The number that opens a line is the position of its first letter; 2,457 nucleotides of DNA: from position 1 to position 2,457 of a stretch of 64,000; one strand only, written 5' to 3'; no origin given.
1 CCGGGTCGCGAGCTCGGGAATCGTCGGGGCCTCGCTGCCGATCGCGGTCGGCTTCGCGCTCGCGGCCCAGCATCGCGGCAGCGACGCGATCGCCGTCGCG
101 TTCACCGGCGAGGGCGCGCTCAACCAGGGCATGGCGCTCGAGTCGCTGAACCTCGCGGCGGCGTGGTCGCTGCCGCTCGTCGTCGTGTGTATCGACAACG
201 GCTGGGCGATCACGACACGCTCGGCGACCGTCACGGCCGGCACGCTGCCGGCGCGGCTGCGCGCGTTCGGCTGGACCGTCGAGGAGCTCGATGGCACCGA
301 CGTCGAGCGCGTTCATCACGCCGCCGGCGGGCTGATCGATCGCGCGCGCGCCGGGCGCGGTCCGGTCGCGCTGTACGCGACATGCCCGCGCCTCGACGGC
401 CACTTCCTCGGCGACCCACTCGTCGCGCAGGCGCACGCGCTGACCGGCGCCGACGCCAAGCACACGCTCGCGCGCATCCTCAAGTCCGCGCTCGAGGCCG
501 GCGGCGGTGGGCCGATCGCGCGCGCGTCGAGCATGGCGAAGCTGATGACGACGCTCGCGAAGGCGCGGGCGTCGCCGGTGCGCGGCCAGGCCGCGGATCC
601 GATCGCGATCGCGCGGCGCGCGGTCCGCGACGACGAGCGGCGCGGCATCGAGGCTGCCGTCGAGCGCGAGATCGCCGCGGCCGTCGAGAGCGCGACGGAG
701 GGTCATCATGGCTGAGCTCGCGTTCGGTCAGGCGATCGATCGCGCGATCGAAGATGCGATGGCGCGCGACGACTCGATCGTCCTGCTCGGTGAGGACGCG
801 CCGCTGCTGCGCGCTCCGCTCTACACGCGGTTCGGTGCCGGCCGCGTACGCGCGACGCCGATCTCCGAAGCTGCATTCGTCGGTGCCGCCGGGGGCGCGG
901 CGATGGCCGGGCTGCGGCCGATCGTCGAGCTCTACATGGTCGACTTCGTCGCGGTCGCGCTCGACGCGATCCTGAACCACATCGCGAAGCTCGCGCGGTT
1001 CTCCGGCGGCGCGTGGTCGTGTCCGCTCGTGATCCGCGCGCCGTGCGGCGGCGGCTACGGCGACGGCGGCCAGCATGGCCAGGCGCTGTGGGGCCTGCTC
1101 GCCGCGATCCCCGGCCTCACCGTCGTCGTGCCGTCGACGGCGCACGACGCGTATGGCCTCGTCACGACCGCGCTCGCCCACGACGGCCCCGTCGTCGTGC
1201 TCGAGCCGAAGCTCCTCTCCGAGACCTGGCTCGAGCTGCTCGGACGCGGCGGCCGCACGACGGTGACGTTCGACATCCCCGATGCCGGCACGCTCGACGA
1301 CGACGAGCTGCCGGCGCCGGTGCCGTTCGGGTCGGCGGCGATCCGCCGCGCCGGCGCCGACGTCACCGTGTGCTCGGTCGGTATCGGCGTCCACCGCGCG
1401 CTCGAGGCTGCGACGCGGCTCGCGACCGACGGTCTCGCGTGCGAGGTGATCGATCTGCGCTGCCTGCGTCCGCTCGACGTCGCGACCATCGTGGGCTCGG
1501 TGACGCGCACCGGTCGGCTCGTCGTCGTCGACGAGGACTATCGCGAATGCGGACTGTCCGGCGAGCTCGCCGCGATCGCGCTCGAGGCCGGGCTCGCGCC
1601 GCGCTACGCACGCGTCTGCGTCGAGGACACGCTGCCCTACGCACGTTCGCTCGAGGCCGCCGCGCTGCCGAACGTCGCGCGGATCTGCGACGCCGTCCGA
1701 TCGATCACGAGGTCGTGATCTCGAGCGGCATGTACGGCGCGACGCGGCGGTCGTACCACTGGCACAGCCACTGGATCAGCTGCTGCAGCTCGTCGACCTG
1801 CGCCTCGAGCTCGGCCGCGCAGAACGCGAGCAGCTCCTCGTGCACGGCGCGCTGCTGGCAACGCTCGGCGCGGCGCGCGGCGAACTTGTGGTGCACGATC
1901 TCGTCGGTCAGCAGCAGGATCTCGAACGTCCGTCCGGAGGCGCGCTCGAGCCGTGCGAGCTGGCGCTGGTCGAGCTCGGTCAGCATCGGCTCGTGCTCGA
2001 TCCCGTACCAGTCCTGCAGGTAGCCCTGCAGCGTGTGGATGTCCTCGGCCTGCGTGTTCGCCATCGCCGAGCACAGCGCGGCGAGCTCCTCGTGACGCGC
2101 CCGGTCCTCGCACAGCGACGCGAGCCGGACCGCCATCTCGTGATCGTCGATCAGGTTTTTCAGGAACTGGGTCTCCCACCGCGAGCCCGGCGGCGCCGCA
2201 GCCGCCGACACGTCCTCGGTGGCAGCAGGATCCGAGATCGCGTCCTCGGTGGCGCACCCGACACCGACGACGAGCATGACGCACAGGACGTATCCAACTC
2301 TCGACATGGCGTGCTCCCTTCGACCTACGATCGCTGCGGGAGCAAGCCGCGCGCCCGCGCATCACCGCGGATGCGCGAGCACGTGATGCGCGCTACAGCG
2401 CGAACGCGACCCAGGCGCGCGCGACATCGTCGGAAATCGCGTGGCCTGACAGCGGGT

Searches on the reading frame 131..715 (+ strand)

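Call 72: search_protein_families(library=pfam, proteins=[window:131-715:+], max_evalue=0.0001)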
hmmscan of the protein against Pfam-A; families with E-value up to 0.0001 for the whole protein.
window:131-715:+ (194 aa): 1 family
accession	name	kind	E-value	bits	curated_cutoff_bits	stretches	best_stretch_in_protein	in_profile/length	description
PF00676.26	E1_dh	-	3.5e-17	62.7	22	1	3-123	141-264/300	Dehydrogenase E1 component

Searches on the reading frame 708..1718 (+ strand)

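Call 72: search_protein_families(library=pfam, proteins=[window:708-1718:+], max_evalue=0.0001)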
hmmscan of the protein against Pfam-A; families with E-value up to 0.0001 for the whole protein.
window:708-1718:+ (336 aa): 2 families
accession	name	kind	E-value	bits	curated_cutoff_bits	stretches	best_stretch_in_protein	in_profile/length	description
PF02780.25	Transketolase_C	-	2.5e-29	102.1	25.9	1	208-326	1-124/124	Transketolase, C-terminal domain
PF02779.29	Transket_pyr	-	6.3e-29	101.3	27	1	4-170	3-171/174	Transketolase, pyrimidine binding domain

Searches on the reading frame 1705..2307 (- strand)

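Call 72: search_protein_families(library=pfam, proteins=[window:1705-2307:-], max_evalue=0.0001)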
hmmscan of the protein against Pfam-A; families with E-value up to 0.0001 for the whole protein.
window:1705-2307:- (200 aa): 2 families
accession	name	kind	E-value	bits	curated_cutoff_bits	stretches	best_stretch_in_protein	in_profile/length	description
PF03713.19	DUF305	-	6e-29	101.5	27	2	45-181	1-151/151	Domain of unknown function (DUF305)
PF13628.12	DUF4142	-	3.4e-07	31.1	27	1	46-175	4-133/138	Domain of unknown function (DUF4142)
